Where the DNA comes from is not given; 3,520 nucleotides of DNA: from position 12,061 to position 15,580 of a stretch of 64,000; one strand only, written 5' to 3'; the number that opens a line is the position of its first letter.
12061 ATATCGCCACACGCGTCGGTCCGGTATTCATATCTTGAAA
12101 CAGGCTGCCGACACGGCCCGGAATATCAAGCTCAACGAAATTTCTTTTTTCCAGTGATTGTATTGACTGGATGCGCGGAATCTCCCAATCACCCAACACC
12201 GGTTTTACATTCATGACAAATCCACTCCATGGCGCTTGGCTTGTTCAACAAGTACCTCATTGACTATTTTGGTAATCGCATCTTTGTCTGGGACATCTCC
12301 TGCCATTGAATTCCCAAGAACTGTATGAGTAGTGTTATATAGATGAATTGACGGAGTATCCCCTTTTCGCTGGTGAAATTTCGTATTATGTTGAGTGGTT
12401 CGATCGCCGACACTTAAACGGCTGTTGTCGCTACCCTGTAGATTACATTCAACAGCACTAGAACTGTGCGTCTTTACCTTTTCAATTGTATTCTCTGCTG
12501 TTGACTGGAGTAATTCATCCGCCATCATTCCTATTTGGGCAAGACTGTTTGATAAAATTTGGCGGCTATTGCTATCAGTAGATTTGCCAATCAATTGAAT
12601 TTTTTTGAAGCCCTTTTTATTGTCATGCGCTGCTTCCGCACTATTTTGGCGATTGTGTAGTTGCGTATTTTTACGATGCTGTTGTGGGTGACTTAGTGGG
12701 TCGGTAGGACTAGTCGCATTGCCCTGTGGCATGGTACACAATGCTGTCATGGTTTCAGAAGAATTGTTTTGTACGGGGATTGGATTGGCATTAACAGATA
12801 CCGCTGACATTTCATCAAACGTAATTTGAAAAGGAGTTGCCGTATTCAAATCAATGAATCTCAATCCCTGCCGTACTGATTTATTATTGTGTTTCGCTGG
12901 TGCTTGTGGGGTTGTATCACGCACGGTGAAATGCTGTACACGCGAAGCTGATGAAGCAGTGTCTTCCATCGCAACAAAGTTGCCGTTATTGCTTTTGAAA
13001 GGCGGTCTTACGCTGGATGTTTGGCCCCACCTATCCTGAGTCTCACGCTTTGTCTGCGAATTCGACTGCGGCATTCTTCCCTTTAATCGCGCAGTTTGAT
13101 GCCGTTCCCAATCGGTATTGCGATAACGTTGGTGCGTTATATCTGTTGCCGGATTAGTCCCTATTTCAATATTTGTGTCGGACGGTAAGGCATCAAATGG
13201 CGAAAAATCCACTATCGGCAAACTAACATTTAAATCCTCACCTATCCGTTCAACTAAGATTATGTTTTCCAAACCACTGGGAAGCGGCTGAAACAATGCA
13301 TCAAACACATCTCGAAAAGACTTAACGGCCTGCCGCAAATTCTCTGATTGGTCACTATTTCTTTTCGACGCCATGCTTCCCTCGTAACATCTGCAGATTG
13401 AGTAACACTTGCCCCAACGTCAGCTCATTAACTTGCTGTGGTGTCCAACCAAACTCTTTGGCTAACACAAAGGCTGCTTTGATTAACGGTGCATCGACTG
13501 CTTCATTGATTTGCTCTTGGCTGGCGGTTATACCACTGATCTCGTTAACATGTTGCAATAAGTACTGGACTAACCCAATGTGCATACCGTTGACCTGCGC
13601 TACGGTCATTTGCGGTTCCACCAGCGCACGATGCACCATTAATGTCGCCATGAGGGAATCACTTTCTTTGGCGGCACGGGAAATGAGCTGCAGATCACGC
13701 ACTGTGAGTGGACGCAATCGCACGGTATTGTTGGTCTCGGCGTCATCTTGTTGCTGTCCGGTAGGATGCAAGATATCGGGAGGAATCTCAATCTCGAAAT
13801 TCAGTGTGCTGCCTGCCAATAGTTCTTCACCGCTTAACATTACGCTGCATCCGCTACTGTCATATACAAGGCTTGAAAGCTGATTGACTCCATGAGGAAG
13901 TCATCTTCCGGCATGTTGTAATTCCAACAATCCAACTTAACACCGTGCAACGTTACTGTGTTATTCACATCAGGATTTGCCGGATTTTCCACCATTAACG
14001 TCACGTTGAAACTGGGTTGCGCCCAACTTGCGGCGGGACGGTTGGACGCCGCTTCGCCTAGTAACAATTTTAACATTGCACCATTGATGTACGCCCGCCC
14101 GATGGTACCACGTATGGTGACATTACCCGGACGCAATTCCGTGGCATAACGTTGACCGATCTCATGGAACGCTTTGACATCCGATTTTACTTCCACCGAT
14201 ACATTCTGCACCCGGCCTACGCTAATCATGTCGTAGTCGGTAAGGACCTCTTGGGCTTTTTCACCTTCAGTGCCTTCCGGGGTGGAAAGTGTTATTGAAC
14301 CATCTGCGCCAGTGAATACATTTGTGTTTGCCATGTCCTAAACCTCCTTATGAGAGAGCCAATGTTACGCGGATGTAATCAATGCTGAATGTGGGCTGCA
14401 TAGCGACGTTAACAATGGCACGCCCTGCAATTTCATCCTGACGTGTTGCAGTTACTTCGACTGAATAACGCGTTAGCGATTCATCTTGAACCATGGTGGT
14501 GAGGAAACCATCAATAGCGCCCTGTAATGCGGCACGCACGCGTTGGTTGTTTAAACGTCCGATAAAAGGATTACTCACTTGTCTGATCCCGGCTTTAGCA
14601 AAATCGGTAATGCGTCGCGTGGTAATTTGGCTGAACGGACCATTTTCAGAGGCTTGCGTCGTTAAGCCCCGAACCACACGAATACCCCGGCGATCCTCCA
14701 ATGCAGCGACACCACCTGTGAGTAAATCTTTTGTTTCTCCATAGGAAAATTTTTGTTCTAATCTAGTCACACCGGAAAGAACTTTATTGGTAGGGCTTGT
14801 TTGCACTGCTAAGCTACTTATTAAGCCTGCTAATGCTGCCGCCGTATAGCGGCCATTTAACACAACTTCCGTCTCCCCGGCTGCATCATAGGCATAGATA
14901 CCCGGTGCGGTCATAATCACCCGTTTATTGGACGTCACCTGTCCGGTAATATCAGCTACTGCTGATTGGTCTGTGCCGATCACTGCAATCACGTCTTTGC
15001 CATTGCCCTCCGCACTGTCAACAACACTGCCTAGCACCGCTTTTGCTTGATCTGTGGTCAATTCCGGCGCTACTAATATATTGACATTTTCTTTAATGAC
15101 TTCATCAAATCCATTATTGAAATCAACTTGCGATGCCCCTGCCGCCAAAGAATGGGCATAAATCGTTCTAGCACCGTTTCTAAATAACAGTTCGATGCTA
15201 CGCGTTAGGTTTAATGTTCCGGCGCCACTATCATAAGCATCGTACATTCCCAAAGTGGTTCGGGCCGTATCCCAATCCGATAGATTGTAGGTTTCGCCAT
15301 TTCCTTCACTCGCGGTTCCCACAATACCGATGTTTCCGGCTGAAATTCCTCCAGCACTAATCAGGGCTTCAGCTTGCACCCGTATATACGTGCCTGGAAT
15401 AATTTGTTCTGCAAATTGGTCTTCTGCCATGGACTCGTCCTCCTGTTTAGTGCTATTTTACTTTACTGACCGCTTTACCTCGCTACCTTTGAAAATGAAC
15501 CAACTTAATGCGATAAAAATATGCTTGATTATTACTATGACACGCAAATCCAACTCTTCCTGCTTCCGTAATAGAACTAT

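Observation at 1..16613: Atypical contractile-tail/CIS-like operon: cap-lectin, sheath, tube and chaperone followed by three giant non-canonical ORFs instead of spike/baseplate genes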

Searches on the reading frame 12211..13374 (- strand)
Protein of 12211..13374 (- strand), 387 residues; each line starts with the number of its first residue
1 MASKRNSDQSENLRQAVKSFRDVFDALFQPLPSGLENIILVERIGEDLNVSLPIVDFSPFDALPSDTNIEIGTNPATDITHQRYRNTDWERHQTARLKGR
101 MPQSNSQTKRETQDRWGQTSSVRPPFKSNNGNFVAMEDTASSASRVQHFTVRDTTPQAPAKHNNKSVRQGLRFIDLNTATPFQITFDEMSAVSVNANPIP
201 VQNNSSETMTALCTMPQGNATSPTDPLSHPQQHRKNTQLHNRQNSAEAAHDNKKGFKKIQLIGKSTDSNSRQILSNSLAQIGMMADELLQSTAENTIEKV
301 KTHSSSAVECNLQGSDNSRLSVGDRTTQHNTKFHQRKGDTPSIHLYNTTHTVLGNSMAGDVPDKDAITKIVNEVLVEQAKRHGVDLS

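Call 4: search_protein_families(library=pfam, proteins=[window:12211-13374:-], max_evalue=0.01)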
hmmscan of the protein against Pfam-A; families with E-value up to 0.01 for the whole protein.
window:12211-13374:- (387 aa): 0 families

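Call 5: search_protein_families(library=phrogs, proteins=[window:12211-13374:-], max_evalue=0.01)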
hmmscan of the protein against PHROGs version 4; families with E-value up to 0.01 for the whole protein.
window:12211-13374:- (387 aa): 0 families

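Call 42: search_protein_families(library=ncbifam, proteins=[window:12211-13374:-], max_evalue=1)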
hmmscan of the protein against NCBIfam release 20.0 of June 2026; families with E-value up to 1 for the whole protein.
window:12211-13374:- (387 aa): 1 family
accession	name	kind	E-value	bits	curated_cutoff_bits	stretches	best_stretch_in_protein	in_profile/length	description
NF041389.1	dodecin_Halo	equivalog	0.21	11.9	100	1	256-268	3-15/65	dodecin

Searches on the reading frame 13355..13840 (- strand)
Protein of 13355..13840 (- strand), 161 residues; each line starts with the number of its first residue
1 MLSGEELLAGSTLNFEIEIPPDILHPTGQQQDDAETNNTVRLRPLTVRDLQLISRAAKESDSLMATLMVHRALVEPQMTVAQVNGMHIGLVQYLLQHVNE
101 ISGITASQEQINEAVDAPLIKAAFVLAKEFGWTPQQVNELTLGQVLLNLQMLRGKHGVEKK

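Call 4: search_protein_families(library=pfam, proteins=[window:13355-13840:-], max_evalue=0.01)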
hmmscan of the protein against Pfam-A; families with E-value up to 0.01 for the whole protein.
window:13355-13840:- (161 aa): 1 family
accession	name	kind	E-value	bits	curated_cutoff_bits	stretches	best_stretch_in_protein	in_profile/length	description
PF10109.15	Phage_TAC_7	-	0.00017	22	25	0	31-88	10-64/79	Phage tail assembly chaperone proteins, E, or 41 or 14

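Call 5: search_protein_families(library=phrogs, proteins=[window:13355-13840:-], max_evalue=0.01)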
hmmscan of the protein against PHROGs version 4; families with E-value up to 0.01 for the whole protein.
window:13355-13840:- (161 aa): 0 families

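Call 42: search_protein_families(library=ncbifam, proteins=[window:13355-13840:-], max_evalue=1)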
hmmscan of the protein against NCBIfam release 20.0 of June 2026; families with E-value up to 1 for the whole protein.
window:13355-13840:- (161 aa): 0 families

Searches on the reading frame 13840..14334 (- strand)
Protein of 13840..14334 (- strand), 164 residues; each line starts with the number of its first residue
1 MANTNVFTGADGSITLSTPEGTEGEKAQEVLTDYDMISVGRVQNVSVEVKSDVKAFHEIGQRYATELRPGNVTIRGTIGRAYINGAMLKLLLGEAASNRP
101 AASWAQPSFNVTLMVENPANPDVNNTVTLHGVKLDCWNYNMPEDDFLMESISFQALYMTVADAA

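Call 4: search_protein_families(library=pfam, proteins=[window:13840-14334:-], max_evalue=0.01)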
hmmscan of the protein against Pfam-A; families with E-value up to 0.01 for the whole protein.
window:13840-14334:- (164 aa): 0 families

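Call 5: search_protein_families(library=phrogs, proteins=[window:13840-14334:-], max_evalue=0.01)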
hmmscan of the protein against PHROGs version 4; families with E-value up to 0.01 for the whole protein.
window:13840-14334:- (164 aa): 2 families
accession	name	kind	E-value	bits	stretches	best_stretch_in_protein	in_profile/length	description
phrog_8234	-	unknown function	4.8e-05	23.7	1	36-97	29-90/255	-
phrog_290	-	tail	0.0017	18.7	1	40-157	212-318/411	minor tail protein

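Call 11: search_solved_structures(query=window:13840-14334:-, max_evalue=1)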
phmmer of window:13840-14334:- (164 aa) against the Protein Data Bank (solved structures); distinct sequences matched with E-value up to 1: 1.
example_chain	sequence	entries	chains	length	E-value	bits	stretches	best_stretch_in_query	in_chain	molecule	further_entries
3uyo_D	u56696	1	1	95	0.85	12.7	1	90-140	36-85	Monobody SH13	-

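Call 39: search_solved_structures(query=A3, max_evalue=5)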
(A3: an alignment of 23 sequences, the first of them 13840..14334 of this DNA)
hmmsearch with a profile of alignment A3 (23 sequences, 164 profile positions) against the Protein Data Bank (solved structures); distinct sequences matched with E-value up to 5: 2.
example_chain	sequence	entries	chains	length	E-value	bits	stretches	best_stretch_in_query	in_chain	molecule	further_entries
3lrp_A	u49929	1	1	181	1.2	11.9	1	125-162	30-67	ADP-ribosylation factor 1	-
3u28_A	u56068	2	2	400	1.5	11.6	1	115-151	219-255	H/ACA ribonucleoprotein complex subunit 4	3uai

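Call 42: search_protein_families(library=ncbifam, proteins=[window:13840-14334:-], max_evalue=1)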
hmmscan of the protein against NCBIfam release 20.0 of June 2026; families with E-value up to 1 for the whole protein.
window:13840-14334:- (164 aa): 0 families

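Call 43: search_protein_families(library=pfam, alignment_id=A3, max_evalue=1)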
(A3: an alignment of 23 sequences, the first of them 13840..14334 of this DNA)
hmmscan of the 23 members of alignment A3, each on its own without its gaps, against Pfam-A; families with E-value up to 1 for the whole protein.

A. member 1, window:13840-14334:- (164 aa): 1 family
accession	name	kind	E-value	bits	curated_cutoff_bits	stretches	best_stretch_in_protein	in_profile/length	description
PF18906.5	Phage_tube_2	-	0.053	13.6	27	1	60-164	35-140/266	Phage tail tube protein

B. families by the number of members that match (of 23 scanned): 3 families
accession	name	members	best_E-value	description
PF18906.5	Phage_tube_2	12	5.3e-05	Phage tail tube protein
PF09393.16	DUF2001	1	0.13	Phage tail tube protein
PF11344.13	DUF3146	1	0.2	Protein of unknown function (DUF3146)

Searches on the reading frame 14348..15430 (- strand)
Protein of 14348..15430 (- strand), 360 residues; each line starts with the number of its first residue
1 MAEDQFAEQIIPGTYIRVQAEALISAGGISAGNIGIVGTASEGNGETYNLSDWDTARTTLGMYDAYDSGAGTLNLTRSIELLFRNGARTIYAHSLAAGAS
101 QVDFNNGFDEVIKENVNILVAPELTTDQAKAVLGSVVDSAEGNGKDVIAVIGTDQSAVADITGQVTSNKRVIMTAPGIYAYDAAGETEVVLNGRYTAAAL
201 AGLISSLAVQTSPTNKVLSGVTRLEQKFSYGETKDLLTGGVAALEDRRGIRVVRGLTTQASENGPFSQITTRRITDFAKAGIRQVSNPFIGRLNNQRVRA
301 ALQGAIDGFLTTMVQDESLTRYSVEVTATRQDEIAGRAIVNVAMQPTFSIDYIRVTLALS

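Call 4: search_protein_families(library=pfam, proteins=[window:14348-15430:-], max_evalue=0.01)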
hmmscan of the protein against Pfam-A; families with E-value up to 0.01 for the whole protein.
window:14348-15430:- (360 aa): 2 families
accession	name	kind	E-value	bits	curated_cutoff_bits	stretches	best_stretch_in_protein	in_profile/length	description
PF04984.19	Phage_sheath_1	-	1.3e-12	48.3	31.4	1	98-258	2-168/168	Phage tail sheath protein subtilisin-like domain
PF17482.7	Phage_sheath_1C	-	4.9e-10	39.8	26.9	1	263-357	3-101/104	Phage tail sheath C-terminal domain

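Call 5: search_protein_families(library=phrogs, proteins=[window:14348-15430:-], max_evalue=0.01)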
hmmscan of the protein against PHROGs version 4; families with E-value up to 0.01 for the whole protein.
window:14348-15430:- (360 aa): 7 families
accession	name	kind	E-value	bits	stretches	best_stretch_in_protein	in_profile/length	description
phrog_279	-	tail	3e-36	126.2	2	100-359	215-482/489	tail sheath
phrog_16991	-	tail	5.7e-24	85.5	1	196-359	603-772/777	tail sheath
phrog_10244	-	tail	8.7e-23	82.2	1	102-357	175-425/431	tail sheath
phrog_23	-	tail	8e-20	72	1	13-356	26-459/496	tail sheath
phrog_2839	-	tail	8.6e-12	45.3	1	46-357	240-562/581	tail sheath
phrog_1480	-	tail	4.3e-11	43.4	1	79-331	60-304/353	tail sheath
phrog_10581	-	tail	6.1e-09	35.7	1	243-358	791-908/915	tail sheath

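Call 10: search_solved_structures(query=window:14348-15430:-, max_evalue=0.01)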
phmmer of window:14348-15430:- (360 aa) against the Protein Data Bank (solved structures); distinct sequences matched with E-value up to 0.01: 6.
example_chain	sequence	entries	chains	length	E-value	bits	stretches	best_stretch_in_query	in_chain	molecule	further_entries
9qgl_3A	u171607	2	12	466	1.3e-05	27.6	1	187-320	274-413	Phage tail sheath family protein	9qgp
6rao_D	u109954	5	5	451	1.4e-05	27.5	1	207-324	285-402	Afp3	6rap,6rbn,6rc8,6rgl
6j0n_t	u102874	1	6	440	0.00018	23.9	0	207-320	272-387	Pvc3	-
9ezm_A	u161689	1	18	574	0.00085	21.7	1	158-349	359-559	Phage tail sheath protein FI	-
6j0n_V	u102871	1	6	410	0.0041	19.5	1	202-358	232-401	Pvc4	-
7b5h_AO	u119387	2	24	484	0.0065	18.8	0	251-319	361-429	All3325 protein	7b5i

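Call 33: search_dna_similar(query=window:14348-15430:-, collection=phages, mode=protein, max_evalue=0.001, max_rows=15)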
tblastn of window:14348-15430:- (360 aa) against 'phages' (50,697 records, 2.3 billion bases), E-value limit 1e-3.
Records with a match: 105; places in all: 105; records where one place covers at least 80% of the query: 0.
Best place of each record, by identity: <60% 105.
By first word of the organism name: Halorubrum 35; Escherichia 32; Klebsiella 11; Haloarcula 9; Salmonella 8; Bacillus 5; Halophage 2; Hardygib1 1; Vibrio 1; Erwinia 1.
By host as written in the record: Halorubrum sp. 18; Escherichia coli 9; Halorubrum coriense 5; Haloarcula californiae 5; Halorubrum sodomense 5; Klebsiella pneumoniae 5; Haloarcula japonica 4; - 4; and 35 more.
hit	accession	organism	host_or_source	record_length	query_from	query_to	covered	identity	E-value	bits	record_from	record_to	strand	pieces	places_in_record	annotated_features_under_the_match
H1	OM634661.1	Bacillus phage vB_BauM_KLEB27-3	Bacillus australimaris sKR4M-27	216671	210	360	42%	29.8%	7e-5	51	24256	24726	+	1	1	tail sheath protein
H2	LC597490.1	Bacillus phage vB_BceM_WH1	Bacillus cereus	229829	210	359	42%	28.3%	4e-4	48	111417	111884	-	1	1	phage tail sheath protein_gp102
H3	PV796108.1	Bacillus phage Edson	Bacillus cereus BC102p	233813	210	359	42%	28.3%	4e-4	48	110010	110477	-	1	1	hypothetical protein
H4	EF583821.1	Bacillus phage 0305phi8-36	Bacillus thuringiensis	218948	210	360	42%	27.5%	4e-9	64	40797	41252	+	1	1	ORF139: tail sheath subunit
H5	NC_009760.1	Bacillus phage 0305phi8-36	Bacillus thuringiensis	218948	210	360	42%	27.5%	4e-9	64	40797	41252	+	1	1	ORF139: tail sheath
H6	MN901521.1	Halorubrum virus Serpecor1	Halorubrum coriense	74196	209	327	33%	32.5%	3e-7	58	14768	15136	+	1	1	tail sheath protein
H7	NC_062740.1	Halorubrum virus Serpecor1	Halorubrum coriense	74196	209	327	33%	32.5%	3e-7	58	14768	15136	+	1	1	tail sheath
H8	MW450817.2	Halorubrum virus VOLN27B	Halorubrum sp. LN27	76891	209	327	33%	31.7%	4e-7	58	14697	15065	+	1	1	putative tail sheath protein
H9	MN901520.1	Halorubrum virus Hardycor2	Halorubrum coriense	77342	209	327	33%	31.7%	7e-7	57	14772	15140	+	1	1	tail sheath protein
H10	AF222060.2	Halorubrum phage HF2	Halorubrum coriense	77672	209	327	33%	31.7%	7e-7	57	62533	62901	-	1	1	putative tail sheath protein VP2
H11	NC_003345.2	Halorubrum phage HF2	Halorubrum coriense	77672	209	327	33%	31.7%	7e-7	57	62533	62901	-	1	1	tail sheath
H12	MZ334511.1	Halorubrum virus HRTV-21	Halorubrum sp.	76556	209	326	33%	32.0%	4e-5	52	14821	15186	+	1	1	tail sheath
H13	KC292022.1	Halorubrum tailed phage 5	Halorubrum sp. s5a-3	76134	209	326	33%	32.0%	4e-5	52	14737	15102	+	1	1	20: tail sheath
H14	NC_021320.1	Halorubrum tailed phage 5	Halorubrum sp. s5a-3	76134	209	326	33%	32.0%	4e-5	52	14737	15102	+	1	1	20: tail sheath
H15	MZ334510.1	Halorubrum phage HRTV-13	Halorubrum sp.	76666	209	326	33%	32.0%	5e-5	51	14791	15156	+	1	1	tail sheath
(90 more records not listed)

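Call 42: search_protein_families(library=ncbifam, proteins=[window:14348-15430:-], max_evalue=1)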
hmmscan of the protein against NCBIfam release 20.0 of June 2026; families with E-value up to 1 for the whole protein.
window:14348-15430:- (360 aa): 1 family
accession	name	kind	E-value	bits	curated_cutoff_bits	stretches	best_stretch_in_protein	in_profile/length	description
NF041827.1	YtfQ_transport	equivalog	0.012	14.6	510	1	99-157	163-226/320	galactofuranose ABC transporter, galactofuranose-binding protein YtfQ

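Call 84: search_dna_similar(query=window:14348-15430:-, collection=plasmids, mode=protein, max_evalue=0.001, max_rows=25)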
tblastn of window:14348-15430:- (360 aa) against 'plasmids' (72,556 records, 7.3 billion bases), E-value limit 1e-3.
Records with a match: 7; places in all: 7; records where one place covers at least 80% of the query: 0.
Best place of each record, by identity: <60% 7.
By first word of the organism name: Bacillus 3; Clostridium 2; Paenibacillus 2.
By predicted mobility (MOB-suite, as given by PLSDB): non-mobilizable 7.
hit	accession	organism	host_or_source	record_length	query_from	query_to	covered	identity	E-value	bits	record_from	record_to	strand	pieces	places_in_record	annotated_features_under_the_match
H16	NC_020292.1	Clostridium saccharoperbutylacetonicum N1-4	-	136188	210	360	42%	27.0%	9e-9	65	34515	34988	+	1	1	hypothetical protein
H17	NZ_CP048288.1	Paenibacillus rhizovicinus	cell culture,rhizosphere soil of tomato ...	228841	210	350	39%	27.4%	4e-5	53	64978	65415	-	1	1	hypothetical protein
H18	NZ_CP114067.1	Bacillus halotolerans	mixed culture,Sweet potato rhizosphere ...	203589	209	359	42%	25.0%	8e-4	49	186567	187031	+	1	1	hypothetical protein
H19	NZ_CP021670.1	Bacillus licheniformis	cell culture,food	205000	210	359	42%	25.2%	1e-3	49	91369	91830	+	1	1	hypothetical protein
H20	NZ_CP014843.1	Bacillus licheniformis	single cell,Korean soybean paste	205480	210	359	42%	25.2%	1e-3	49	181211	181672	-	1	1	hypothetical protein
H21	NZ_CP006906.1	Clostridium baratii str. Sullivan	Isolate microbial culture,Stool (adult)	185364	210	359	42%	24.5%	4e-7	59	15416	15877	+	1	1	phage tail sheath C-terminal domain-containing protein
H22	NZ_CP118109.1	Paenibacillus urinalis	Homo sapiens,blood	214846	210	359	42%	24.1%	1e-5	55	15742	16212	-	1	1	hypothetical protein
